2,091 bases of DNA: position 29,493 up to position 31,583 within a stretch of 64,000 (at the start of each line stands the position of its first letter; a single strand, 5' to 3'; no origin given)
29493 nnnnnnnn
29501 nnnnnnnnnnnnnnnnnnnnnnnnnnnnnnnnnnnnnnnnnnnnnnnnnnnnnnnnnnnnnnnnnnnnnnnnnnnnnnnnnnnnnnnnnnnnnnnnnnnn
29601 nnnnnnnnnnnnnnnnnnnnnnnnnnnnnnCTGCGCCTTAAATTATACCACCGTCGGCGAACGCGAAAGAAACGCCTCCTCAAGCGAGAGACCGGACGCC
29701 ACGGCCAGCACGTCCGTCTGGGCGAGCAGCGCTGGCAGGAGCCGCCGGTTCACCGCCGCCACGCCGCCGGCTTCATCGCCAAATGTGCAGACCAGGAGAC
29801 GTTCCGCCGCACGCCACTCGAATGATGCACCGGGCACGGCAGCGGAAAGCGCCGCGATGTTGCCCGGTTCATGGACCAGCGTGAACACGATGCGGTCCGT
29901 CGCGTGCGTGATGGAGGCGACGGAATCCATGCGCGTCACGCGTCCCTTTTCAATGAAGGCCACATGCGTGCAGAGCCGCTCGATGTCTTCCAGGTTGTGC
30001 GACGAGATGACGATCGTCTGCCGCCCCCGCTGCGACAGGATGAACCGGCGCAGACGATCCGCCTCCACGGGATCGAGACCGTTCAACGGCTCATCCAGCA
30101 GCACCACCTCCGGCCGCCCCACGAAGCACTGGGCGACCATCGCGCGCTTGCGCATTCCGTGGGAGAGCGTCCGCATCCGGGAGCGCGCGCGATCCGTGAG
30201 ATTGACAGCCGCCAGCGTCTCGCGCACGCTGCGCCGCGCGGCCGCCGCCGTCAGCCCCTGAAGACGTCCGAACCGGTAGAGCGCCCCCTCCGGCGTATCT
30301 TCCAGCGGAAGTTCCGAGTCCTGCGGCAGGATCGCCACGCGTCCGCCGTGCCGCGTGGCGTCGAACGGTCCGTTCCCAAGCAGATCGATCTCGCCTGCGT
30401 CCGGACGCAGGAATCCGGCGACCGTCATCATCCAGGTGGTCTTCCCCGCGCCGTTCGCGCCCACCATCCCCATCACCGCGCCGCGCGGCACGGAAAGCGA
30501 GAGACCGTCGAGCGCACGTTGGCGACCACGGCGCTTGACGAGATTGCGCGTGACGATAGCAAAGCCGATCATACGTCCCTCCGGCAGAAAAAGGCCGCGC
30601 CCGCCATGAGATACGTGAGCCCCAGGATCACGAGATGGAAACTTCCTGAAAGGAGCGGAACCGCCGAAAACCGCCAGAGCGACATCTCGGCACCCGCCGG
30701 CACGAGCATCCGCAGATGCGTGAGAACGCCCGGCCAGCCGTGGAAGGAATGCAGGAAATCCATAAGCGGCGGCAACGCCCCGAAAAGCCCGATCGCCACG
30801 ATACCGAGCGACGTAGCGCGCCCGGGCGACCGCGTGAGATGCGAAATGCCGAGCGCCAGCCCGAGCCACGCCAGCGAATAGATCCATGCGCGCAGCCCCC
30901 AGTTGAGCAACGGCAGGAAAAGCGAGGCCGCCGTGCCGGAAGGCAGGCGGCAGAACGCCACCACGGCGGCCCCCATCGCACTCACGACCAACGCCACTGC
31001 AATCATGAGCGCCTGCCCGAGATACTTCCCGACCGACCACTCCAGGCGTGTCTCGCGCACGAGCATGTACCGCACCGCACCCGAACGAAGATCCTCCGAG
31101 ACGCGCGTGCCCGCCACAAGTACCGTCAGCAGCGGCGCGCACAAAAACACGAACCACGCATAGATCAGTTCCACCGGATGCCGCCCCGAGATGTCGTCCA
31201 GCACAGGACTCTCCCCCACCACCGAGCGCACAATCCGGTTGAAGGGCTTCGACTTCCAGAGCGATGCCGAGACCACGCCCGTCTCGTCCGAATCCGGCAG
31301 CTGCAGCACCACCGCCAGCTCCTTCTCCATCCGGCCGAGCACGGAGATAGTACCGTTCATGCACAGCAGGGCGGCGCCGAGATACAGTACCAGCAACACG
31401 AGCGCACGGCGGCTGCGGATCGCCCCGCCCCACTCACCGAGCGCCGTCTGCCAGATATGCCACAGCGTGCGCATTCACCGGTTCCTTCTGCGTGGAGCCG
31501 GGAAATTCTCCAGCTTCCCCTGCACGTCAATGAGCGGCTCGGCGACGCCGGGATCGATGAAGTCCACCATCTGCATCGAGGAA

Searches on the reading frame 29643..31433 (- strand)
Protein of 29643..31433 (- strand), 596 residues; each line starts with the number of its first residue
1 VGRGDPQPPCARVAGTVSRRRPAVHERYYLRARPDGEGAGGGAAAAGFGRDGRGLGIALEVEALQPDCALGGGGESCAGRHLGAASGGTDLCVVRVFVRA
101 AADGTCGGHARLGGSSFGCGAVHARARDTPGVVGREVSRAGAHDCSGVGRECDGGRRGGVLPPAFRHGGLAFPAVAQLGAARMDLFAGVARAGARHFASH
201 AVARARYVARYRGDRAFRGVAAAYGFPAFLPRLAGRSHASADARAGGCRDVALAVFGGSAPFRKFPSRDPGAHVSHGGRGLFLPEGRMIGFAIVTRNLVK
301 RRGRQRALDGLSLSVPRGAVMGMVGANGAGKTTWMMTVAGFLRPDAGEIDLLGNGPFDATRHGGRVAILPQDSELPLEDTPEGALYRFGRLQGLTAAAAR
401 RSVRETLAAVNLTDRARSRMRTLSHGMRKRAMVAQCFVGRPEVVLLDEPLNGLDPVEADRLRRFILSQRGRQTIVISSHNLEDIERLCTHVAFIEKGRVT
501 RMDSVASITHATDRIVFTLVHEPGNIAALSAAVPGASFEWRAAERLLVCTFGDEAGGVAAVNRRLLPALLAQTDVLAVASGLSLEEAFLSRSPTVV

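Call 62: search_protein_families(library=pfam, proteins=[window:29643-31433:-])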
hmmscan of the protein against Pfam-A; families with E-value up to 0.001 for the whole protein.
window:29643-31433:- (596 aa): 2 families
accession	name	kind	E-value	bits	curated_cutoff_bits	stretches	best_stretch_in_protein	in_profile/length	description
PF00005.33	ABC_tran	-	3.5e-25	89.6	25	1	308-451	1-137/137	ABC transporter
PF13304.12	AAA_21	-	5.2e-08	33.7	27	1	419-481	234-300/304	AAA domain, putative AbiEii toxin, Type IV TA system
